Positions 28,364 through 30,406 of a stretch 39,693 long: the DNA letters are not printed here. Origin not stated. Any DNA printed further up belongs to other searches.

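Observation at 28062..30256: RPH/PEP-synthase-like swivel-His protein without any ATP-grasp domain, coupled to an NTF2-like protein at the end of an oxygenase operon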

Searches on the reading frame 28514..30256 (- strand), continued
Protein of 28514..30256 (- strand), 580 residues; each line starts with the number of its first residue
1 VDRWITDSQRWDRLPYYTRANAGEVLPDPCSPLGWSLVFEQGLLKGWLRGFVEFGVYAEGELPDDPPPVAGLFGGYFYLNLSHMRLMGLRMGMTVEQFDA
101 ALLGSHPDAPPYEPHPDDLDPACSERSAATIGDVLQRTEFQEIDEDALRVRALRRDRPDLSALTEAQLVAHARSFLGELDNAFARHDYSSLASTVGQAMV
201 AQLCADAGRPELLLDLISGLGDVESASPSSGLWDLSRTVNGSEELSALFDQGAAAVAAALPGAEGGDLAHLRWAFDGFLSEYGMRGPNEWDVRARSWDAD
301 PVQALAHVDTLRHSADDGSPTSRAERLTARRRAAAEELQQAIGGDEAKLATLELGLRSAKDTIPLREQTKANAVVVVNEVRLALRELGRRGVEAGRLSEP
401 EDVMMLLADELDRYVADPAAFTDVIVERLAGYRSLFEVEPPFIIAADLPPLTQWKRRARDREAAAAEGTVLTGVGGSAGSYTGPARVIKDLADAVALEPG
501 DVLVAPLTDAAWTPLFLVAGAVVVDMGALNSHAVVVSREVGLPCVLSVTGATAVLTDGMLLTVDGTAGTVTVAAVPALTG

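Call 84: get_annotated_region(hit=H1, flank=20000)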
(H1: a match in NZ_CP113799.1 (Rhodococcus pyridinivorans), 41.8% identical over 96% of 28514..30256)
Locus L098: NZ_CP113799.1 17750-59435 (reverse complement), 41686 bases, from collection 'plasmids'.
description: Rhodococcus pyridinivorans strain P23 plasmid pA, complete sequence
organism: Rhodococcus pyridinivorans (NCBI taxid 103816)
taxonomy: Bacteria; Actinomycetota; Actinomycetes; Mycobacteriales; Nocardiaceae; Rhodococcus; Rhodococcus pyridinivorans
host: -; source: sediment; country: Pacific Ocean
typing (MOB-suite, as given by PLSDB): mobilizable; relaxase MOBP
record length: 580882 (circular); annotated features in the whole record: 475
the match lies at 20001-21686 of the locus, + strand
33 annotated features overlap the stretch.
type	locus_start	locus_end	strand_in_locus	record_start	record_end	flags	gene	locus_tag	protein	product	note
CDS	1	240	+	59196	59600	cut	-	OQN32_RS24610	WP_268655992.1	hypothetical protein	-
CDS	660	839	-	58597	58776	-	-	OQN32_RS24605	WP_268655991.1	hypothetical protein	-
CDS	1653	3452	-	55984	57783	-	-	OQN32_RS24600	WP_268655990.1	acetyl/propionyl/methylcrotonyl-CoA carboxylase subunit alpha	-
CDS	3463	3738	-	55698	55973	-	-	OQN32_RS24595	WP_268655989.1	acyl-CoA carboxylase subunit epsilon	-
CDS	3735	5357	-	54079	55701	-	-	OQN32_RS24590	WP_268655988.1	acyl-CoA carboxylase subunit beta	-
CDS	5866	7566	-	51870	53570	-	-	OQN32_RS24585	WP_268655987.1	ATP-binding protein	-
CDS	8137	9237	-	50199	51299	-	-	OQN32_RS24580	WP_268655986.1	NADH:flavin oxidoreductase/NADH oxidase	-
CDS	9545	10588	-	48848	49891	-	-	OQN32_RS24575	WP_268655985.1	ferredoxin--NADP reductase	-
CDS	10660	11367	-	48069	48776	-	-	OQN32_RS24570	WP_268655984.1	TetR/AcrR family transcriptional regulator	GO:0006355 - regulation of DNA-templated transcription [Evidence IEA]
CDS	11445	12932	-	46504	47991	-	-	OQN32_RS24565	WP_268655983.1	pyruvate, phosphate dikinase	-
CDS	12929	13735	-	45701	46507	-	-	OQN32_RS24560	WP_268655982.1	coniferyl-alcohol dehydrogenase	-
CDS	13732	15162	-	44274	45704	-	-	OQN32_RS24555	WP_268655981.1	aldehyde dehydrogenase family protein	-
CDS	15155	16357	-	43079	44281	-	-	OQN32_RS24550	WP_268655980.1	cytochrome P450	-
CDS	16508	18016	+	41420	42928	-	-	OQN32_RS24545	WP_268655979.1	AMP-binding protein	-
CDS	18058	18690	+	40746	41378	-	-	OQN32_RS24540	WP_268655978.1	MarR family transcriptional regulator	-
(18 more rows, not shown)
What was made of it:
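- On Short-PPDK plus H-type systems (PRK05878 partner; uncharacterised, defined here from genomic linkage): 7 kb away in L098 (call 84);
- On Rhodococcus pyridinivorans plasmid pA, a 42%-identical H-type gene lies 7 kb from a 495-aa short PPDK (call 84).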

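Call 85: get_annotated_region(hit=H4, flank=20000)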
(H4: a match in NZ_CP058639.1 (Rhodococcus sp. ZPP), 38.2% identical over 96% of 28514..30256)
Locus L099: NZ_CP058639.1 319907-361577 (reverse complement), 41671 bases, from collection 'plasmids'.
description: Rhodococcus sp. ZPP plasmid pRZP2, complete sequence
organism: Rhodococcus sp. ZPP (NCBI taxid 2749906)
taxonomy: Bacteria; Actinomycetota; Actinomycetes; Mycobacteriales; Nocardiaceae; Rhodococcus; Rhodococcus sp. ZPP
host: -; source: cell culture,soil; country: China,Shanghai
typing (MOB-suite, as given by PLSDB): mobilizable; relaxase MOBP,MOBP
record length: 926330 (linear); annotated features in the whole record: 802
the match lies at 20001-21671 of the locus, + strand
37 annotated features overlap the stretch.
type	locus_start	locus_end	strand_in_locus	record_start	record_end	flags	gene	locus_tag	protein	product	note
CDS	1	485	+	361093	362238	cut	-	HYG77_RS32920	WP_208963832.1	CaiB/BaiF CoA-transferase family protein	-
CDS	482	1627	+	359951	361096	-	-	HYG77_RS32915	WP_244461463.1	acyl-CoA dehydrogenase family protein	-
CDS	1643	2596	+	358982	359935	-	-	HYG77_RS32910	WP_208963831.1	acyl-CoA dehydrogenase family protein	-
CDS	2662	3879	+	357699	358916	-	-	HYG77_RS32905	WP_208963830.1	acetyl-CoA C-acetyltransferase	-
CDS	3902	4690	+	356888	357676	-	-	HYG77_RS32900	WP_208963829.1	enoyl-CoA hydratase/isomerase family protein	-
CDS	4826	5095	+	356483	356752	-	-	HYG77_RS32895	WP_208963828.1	hypothetical protein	-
CDS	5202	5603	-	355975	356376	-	-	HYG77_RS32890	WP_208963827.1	hypothetical protein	-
CDS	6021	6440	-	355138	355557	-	-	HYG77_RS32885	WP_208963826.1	nuclear transport factor 2 family protein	-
CDS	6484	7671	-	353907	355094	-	-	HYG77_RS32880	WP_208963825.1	cytochrome P450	-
CDS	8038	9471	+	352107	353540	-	-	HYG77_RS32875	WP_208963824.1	FAD-dependent oxidoreductase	-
CDS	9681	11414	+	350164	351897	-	-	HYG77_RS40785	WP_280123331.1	PEP-utilizing enzyme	GO:0016310 - phosphorylation [Evidence IEA]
CDS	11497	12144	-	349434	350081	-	-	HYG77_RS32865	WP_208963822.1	histidine phosphatase family protein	-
CDS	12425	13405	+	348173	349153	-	-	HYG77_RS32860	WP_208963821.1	zinc-binding dehydrogenase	-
CDS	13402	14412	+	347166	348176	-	-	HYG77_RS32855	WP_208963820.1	LLM class flavin-dependent oxidoreductase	-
CDS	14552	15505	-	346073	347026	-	-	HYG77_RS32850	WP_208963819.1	PDR/VanB family oxidoreductase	-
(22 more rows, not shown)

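Call 86: get_annotated_region(hit=H3, flank=20000)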
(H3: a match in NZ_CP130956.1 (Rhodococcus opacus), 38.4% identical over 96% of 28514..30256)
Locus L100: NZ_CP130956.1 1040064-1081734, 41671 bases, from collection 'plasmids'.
description: Rhodococcus opacus strain VOC-14 plasmid pRho-VOC14-L, complete sequence
organism: Rhodococcus opacus (NCBI taxid 37919)
taxonomy: Bacteria; Actinomycetota; Actinomycetes; Mycobacteriales; Nocardiaceae; Rhodococcus; Rhodococcus opacus
host: -; source: cell culture,Sod-podzolic soil contaminated with solvents; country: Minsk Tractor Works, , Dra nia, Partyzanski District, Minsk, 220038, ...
typing (MOB-suite, as given by PLSDB): mobilizable; relaxase MOBP,MOBP
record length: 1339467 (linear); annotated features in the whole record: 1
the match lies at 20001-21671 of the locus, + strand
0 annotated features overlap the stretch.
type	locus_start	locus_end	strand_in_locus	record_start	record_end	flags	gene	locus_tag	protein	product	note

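Call 88: search_dna_similar(query=L098:11445-12932:-, collection=plasmids, mode=protein, max_evalue=1e-15, max_rows=60)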
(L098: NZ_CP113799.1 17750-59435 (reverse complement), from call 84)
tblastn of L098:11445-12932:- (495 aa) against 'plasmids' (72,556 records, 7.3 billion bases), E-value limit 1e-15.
Records with a match: 92; places in all: 107; records where one place covers at least 80% of the query: 85.
Best place of each record, by identity: >=99% 1; <60% 91.
By first word of the organism name: Rhodococcus 11; Azospirillum 11; Sinorhizobium 8; Streptomyces 7; Enterococcus 6; Novosphingobium 5; Sphingobium 4; Skermanella 3; Mycobacterium 2; Listeria 2; and 28 more.
By predicted mobility (MOB-suite, as given by PLSDB): non-mobilizable 63; mobilizable 16; conjugative 13.
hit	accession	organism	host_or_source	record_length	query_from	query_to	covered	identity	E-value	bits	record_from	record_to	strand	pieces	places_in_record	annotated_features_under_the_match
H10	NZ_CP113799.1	Rhodococcus pyridinivorans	sediment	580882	1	495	100%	100.0%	0e+0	875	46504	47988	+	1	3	pyruvate, phosphate dikinase | coniferyl-alcohol dehydrogenase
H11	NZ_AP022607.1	Mycobacterium branderi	-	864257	11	455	90%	51.3%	8e-107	356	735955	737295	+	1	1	pyruvate, phosphate dikinase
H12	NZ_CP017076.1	Novosphingobium resinovorum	single cell,soil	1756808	6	482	96%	47.3%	2e-100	338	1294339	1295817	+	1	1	none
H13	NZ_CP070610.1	Rhodococcus koreensis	cell culture,rhizosphere of apple ...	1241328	24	455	87%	51.7%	3e-98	332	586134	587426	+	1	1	record has no annotation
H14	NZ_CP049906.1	Diaphorobacter sp. HDW4B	single bacterial strain,Hydrophilus ...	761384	11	455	90%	50.0%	2e-101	341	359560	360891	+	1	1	pyruvate, phosphate dikinase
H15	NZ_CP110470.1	Rhodococcus opacus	cell culture,Soil contaminated by oil ...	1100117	24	455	87%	51.5%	3e-102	343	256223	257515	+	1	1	record has no annotation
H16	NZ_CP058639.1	Rhodococcus sp. ZPP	cell culture,soil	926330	24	455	87%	51.5%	5e-102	342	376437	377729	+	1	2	pyruvate, phosphate dikinase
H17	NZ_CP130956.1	Rhodococcus opacus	cell culture,Sod-podzolic soil ...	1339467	24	455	87%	51.5%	8e-98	330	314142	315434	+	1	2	none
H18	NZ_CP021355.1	Rhodococcus oxybenzonivorans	river sediment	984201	1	482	97%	45.0%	8e-95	322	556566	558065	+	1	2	pyruvate, phosphate dikinase | hypothetical protein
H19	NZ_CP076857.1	Mycobacterium avium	Homo sapiens,sputum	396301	11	437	86%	50.3%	3e-97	328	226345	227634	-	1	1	pyruvate, phosphate dikinase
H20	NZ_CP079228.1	Rhodococcus sp. LW-XY12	pure culture,activated sludge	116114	12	455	90%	47.0%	4e-95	322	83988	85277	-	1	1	pyruvate, phosphate dikinase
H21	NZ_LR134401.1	Listeria monocytogenes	Homo sapiens,Vein blood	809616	22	429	82%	47.5%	7e-88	351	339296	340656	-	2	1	none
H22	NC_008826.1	Methylibium petroleiphilum PM1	-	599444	25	432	82%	46.8%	5e-82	285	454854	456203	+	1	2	pyruvate, phosphate dikinase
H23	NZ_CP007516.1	Rubrobacter radiotolerans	-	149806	22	432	83%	46.1%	3e-92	314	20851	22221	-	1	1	ppdK: pyruvate, phosphate dikinase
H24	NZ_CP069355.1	Microvirga sp. VF16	Vachellia farnesiana,Cell culture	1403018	18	432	84%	44.4%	6e-94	319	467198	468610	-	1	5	none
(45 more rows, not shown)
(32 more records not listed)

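Call 89: get_annotated_region(hit=H11, flank=6000)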
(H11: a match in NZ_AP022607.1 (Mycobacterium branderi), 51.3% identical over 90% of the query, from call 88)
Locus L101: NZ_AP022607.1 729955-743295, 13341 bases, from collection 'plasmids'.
description: Mycobacterium branderi strain JCM 12687 plasmid pJCM12687
organism: Mycobacterium branderi (NCBI taxid 43348)
taxonomy: Bacteria; Actinomycetota; Actinomycetes; Mycobacteriales; Mycobacteriaceae; Mycobacterium; Mycobacterium branderi
host: -; source: -; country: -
typing (MOB-suite, as given by PLSDB): non-mobilizable
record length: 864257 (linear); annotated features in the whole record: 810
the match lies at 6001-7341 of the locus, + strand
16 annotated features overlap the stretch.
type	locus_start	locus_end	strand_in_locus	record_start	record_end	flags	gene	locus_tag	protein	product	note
CDS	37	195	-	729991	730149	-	-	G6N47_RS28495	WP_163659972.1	hypothetical protein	-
CDS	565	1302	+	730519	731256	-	-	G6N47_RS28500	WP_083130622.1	alpha/beta hydrolase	-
CDS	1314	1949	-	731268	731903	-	-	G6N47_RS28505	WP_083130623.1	TetR/AcrR family transcriptional regulator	-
CDS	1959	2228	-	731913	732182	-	-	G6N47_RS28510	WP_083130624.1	cytochrome C oxidase subunit IV family protein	-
CDS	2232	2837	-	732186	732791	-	-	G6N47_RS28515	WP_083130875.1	cytochrome c oxidase subunit 3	-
CDS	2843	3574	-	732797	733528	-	-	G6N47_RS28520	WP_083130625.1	hypothetical protein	-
CDS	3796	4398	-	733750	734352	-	-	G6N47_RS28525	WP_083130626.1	RES family NAD+ phosphorylase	-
CDS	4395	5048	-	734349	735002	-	-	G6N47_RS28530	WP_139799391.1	hypothetical protein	-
CDS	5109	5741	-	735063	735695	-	-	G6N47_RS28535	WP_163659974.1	TetR/AcrR family transcriptional regulator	-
CDS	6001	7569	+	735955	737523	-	-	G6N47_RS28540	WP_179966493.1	pyruvate, phosphate dikinase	-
CDS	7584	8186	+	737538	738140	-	-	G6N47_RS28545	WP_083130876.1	MarR family transcriptional regulator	-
CDS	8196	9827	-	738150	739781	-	-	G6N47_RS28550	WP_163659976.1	PEP-utilizing enzyme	GO:0016310 - phosphorylation [Evidence IEA]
CDS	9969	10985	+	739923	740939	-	-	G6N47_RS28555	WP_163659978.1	hypothetical protein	-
CDS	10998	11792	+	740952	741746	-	-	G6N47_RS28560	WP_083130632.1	SDR family oxidoreductase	-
CDS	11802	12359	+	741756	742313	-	-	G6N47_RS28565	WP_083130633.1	VOC family protein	-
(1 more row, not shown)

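Call 90: get_annotated_region(hit=H20, flank=7000)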
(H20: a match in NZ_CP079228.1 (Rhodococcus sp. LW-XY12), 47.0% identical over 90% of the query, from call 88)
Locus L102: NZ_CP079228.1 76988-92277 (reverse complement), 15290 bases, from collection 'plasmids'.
description: Rhodococcus sp. LW-XY12 plasmid pLW3, complete sequence
organism: Rhodococcus sp. LW-XY12 (NCBI taxid 2856851)
taxonomy: Bacteria; Actinomycetota; Actinomycetes; Mycobacteriales; Nocardiaceae; Rhodococcus; Rhodococcus sp. LW-XY12
host: -; source: pure culture,activated sludge; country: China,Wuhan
typing (MOB-suite, as given by PLSDB): mobilizable; replicon rep_cluster_1381; relaxase MOBF
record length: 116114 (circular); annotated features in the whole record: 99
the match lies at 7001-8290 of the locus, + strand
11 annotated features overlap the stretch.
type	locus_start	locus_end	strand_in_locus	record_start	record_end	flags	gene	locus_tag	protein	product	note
CDS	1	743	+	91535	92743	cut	-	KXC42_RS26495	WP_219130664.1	acyl-CoA dehydrogenase family protein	-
CDS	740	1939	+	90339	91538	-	-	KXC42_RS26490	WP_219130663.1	acyl-CoA dehydrogenase family protein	-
CDS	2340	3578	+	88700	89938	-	-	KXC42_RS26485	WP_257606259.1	PEP-utilizing enzyme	GO:0016310 - phosphorylation [Evidence IEA]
CDS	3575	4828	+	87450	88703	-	-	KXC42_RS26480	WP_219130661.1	acyl-CoA dehydrogenase family protein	-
CDS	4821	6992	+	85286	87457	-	-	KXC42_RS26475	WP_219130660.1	AMP-binding protein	-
CDS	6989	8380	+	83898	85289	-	-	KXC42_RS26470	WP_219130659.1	pyruvate, phosphate dikinase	-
CDS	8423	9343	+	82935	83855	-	-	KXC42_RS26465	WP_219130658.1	NAD(P)/FAD-dependent oxidoreductase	-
CDS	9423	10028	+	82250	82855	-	-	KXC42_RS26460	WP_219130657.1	DsbA family protein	-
CDS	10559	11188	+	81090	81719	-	-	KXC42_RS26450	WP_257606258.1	hypothetical protein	-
CDS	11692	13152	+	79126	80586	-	ltrA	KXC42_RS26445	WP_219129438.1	group II intron reverse transcriptase/maturase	GO:0000373 - Group II intron splicing [Evidence IEA]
CDS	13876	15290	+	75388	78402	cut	-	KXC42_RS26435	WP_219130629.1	Tn3 family transposase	-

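Call 91: get_annotated_region(hit=H14, flank=6000)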
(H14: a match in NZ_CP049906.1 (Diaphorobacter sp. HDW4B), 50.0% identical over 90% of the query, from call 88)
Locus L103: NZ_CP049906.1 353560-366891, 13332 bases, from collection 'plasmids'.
description: Diaphorobacter sp. HDW4B plasmid unnamed1, complete sequence
organism: Diaphorobacter sp. HDW4B (NCBI taxid 2714925)
taxonomy: Bacteria; Pseudomonadota; Betaproteobacteria; Burkholderiales; Comamonadaceae; Diaphorobacter; Diaphorobacter sp. HDW4B
host: -; source: single bacterial strain,Hydrophilus acuminatus; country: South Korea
typing (MOB-suite, as given by PLSDB): non-mobilizable
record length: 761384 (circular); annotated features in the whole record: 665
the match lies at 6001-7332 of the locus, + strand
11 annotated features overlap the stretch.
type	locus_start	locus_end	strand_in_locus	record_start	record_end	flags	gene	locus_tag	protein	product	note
CDS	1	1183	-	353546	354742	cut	-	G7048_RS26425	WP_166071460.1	aromatic ring-hydroxylating dioxygenase subunit alpha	-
CDS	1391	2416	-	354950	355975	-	-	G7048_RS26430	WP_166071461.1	AraC family transcriptional regulator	-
CDS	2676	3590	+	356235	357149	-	-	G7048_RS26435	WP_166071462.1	hypothetical protein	-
CDS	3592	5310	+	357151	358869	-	-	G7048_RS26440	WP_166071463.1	PEP-utilizing enzyme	GO:0016310 - phosphorylation [Evidence IEA]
CDS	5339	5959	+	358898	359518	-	-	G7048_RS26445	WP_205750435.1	hypothetical protein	-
CDS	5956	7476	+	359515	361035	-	-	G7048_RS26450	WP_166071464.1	pyruvate, phosphate dikinase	-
CDS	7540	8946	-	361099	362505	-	-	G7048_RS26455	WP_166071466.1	aromatic ring-hydroxylating dioxygenase subunit alpha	-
CDS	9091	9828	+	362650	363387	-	-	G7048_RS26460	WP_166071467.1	hypothetical protein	-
CDS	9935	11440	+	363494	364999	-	-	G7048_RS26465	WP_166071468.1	phosphotransferase family protein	-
CDS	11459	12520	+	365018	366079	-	-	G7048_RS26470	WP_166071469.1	hypothetical protein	-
CDS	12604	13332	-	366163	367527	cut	-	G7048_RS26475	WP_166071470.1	FAD-dependent oxidoreductase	-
